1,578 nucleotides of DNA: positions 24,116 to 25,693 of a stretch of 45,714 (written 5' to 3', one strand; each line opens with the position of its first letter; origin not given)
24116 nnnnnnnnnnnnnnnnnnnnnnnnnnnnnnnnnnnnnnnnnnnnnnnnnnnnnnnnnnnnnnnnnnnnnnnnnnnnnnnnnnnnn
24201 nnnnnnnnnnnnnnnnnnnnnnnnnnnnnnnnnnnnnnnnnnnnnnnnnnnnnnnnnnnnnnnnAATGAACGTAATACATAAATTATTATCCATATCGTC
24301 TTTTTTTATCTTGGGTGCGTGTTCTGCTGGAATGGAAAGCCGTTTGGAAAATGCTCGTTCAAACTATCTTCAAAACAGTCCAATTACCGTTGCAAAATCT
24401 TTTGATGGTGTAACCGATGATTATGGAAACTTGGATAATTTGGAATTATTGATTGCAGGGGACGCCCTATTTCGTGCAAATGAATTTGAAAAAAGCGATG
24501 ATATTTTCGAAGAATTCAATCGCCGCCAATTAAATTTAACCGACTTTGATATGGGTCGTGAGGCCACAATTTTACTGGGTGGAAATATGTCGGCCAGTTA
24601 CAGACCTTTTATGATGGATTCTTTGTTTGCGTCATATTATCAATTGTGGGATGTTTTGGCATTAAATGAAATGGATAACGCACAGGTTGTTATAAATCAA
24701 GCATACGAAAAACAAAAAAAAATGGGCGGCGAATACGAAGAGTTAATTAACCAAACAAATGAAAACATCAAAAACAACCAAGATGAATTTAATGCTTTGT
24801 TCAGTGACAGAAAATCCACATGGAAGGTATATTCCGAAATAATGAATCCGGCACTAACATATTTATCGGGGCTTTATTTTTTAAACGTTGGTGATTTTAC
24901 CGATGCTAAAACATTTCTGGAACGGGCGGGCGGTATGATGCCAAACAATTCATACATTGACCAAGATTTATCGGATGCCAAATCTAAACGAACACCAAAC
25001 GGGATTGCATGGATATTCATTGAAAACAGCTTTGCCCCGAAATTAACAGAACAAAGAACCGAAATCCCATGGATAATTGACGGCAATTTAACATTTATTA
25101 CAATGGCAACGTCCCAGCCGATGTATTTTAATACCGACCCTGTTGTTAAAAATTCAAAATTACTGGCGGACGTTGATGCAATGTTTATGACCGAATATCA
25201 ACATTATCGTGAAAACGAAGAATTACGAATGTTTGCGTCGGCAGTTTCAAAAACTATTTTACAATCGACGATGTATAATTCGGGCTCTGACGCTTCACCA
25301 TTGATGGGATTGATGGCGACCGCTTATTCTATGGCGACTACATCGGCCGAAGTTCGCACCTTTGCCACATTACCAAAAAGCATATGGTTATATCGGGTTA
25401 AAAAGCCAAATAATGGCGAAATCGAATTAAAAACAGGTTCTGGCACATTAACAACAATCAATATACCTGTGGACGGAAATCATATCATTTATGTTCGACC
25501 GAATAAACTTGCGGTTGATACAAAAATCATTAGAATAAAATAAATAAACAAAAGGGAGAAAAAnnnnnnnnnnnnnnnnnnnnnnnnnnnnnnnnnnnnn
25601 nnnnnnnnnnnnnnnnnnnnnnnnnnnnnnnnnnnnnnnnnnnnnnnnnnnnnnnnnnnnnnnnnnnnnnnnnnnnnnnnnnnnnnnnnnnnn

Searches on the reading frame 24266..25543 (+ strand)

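Call 28: search_protein_families(library=pfam, proteins=[window:24266-25543:+], max_evalue=0.01)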
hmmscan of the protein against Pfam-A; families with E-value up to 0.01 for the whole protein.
window:24266-25543:+ (425 aa): 1 family
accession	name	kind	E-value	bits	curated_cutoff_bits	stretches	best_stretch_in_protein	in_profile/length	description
PF23300.3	HEAT_Nup120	-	0.0012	19.1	29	1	194-237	25-69/170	Nucleoporin Nup120, HEAT repeats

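Call 61: search_protein_families(library=ncbifam, proteins=[window:24266-25543:+], max_evalue=0.05)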
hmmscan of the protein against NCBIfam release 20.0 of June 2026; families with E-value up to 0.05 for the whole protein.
window:24266-25543:+ (425 aa): 0 families
